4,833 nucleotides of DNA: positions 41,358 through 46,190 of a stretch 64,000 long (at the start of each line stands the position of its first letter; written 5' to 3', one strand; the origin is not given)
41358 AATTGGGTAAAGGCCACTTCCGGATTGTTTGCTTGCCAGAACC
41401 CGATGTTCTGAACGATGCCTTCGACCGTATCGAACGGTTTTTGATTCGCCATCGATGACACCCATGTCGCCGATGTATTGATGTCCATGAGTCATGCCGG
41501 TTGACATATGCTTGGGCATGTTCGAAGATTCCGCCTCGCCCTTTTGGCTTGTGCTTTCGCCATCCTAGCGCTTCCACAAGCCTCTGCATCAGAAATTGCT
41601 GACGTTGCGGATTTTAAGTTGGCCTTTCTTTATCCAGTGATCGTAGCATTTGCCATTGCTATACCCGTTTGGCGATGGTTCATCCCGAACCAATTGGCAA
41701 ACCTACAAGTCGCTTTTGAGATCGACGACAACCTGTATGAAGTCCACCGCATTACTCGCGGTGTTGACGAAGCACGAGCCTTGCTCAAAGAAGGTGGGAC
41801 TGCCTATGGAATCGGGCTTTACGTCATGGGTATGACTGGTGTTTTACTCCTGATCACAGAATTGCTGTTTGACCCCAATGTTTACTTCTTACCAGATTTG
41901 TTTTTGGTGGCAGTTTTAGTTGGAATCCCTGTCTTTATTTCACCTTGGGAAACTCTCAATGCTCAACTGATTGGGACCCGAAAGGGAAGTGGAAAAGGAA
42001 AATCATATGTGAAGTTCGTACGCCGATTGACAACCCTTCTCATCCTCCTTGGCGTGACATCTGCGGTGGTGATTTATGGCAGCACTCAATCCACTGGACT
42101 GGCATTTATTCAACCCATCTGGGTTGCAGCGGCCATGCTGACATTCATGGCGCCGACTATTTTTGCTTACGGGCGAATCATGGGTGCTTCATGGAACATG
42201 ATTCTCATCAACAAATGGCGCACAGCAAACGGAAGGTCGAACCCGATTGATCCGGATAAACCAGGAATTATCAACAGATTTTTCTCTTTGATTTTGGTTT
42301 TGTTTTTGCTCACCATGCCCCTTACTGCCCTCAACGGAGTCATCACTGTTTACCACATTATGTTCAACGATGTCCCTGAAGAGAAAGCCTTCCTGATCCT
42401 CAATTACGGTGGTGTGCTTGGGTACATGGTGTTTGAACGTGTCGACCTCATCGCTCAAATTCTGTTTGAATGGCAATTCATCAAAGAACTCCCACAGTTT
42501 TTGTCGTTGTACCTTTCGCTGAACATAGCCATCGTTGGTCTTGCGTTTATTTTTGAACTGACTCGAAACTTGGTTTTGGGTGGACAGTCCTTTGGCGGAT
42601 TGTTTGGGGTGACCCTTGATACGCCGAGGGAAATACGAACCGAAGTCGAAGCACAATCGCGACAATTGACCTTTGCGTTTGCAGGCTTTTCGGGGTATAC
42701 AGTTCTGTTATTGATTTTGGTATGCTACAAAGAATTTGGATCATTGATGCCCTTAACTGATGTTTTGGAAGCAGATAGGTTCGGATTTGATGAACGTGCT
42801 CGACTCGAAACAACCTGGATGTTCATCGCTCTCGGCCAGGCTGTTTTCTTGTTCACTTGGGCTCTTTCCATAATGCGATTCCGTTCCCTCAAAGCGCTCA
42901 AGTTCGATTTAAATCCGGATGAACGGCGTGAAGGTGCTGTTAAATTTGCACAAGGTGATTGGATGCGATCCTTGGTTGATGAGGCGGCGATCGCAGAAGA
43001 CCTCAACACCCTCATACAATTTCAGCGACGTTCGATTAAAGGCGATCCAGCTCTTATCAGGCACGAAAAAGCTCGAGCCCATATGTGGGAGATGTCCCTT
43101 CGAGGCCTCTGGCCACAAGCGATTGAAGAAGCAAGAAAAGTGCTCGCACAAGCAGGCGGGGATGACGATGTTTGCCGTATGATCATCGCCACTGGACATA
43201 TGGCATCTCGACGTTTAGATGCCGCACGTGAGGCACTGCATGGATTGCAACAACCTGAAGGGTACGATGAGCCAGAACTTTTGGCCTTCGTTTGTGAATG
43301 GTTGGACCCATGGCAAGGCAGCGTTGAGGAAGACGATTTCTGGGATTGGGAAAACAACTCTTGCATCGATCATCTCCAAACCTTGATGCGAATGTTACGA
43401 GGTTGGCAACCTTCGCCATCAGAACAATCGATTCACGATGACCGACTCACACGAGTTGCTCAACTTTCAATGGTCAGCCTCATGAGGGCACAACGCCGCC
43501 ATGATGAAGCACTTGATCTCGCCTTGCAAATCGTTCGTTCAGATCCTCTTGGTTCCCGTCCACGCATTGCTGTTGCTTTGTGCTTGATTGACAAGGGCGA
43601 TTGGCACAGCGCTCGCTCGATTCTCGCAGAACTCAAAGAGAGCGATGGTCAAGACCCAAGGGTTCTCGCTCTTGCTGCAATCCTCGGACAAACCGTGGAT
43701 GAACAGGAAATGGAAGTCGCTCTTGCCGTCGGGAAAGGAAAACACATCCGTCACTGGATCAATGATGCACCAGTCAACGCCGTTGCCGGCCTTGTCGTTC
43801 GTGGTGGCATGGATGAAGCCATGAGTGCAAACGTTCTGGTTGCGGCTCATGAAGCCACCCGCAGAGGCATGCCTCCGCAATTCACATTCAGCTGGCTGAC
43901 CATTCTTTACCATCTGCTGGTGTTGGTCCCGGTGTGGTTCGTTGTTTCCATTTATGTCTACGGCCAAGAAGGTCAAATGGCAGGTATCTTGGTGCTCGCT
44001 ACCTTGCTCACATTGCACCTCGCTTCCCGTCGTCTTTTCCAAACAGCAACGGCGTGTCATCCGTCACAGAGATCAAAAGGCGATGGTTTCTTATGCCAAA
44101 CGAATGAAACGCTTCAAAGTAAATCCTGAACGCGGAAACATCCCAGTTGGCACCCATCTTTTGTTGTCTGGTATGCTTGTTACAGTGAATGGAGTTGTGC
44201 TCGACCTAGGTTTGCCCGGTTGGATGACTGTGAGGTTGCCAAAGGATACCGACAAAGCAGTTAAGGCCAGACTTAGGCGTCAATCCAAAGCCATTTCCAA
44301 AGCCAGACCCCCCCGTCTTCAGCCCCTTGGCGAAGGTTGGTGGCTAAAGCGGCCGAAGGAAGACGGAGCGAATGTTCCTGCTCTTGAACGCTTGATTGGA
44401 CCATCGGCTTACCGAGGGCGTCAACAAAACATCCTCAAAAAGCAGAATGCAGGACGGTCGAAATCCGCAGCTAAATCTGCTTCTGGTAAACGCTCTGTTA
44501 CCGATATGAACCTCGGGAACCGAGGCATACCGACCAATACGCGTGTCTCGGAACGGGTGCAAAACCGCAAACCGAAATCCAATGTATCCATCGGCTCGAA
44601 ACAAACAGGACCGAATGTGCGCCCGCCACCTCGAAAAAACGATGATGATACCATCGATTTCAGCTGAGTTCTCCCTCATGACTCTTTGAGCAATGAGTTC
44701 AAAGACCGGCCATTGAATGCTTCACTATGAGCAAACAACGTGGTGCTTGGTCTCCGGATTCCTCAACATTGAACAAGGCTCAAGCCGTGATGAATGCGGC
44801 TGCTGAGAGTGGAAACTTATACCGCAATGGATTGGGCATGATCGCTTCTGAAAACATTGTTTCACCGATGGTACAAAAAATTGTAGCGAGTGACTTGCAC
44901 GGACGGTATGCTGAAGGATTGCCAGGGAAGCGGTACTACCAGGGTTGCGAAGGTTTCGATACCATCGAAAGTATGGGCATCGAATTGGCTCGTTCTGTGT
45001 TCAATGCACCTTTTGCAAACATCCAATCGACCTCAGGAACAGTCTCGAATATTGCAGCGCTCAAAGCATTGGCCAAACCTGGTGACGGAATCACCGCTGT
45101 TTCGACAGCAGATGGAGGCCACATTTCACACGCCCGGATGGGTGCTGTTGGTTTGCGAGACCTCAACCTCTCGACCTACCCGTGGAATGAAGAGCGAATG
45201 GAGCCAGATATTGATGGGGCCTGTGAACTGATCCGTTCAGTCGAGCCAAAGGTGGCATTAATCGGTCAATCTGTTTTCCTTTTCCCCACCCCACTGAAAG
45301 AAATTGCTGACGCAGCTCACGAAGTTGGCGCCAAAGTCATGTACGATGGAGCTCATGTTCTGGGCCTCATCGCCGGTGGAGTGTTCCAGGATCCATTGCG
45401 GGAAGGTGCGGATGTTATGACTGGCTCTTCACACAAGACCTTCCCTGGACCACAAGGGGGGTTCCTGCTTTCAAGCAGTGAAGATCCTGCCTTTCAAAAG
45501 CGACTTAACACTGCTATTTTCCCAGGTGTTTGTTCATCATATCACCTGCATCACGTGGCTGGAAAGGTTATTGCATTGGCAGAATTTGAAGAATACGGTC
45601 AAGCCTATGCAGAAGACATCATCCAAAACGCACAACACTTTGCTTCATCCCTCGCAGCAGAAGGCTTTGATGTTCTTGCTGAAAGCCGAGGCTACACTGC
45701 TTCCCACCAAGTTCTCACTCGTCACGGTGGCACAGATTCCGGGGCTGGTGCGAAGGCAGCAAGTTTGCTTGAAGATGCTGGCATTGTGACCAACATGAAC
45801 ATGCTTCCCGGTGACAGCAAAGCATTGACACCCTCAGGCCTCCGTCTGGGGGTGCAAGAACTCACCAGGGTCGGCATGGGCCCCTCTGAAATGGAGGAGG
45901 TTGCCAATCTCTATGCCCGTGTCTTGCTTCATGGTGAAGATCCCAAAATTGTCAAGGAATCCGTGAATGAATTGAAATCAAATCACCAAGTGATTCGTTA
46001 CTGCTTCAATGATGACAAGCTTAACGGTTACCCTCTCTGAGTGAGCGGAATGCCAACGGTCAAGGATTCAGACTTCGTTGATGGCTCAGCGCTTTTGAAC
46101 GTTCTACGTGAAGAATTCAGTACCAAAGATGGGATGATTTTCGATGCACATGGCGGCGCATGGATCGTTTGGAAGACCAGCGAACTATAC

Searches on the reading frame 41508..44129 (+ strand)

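Call 27: search_protein_families(library=pfam, proteins=[window:41508-44129:+], max_evalue=0.001)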
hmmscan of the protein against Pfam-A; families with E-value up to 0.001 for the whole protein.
window:41508-44129:+ (873 aa): 1 family
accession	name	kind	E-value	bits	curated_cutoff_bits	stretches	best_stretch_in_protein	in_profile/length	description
PF14559.12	TPR_19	-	3.1e-08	34.3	25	1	661-724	3-66/68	Tetratricopeptide repeat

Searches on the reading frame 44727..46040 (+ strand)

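Call 27: search_protein_families(library=pfam, proteins=[window:44727-46040:+], max_evalue=0.001)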
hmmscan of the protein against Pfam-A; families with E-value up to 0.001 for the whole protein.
window:44727-46040:+ (437 aa): 4 families
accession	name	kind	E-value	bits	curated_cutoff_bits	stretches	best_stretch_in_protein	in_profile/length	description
PF00464.25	SHMT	-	1.1e-68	232.2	27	1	23-394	10-397/399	Serine hydroxymethyltransferase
PF00155.27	Aminotran_1_2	-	1.3e-09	38.1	19.7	1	95-353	65-328/361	Aminotransferase class I and II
PF00266.25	Aminotran_5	-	0.00031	20.3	21.5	0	89-249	53-212/371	Aminotransferase class-V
PF01212.27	Beta_elim_lyase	-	0.00034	20.5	27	0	101-312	53-233/288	Beta-eliminating lyase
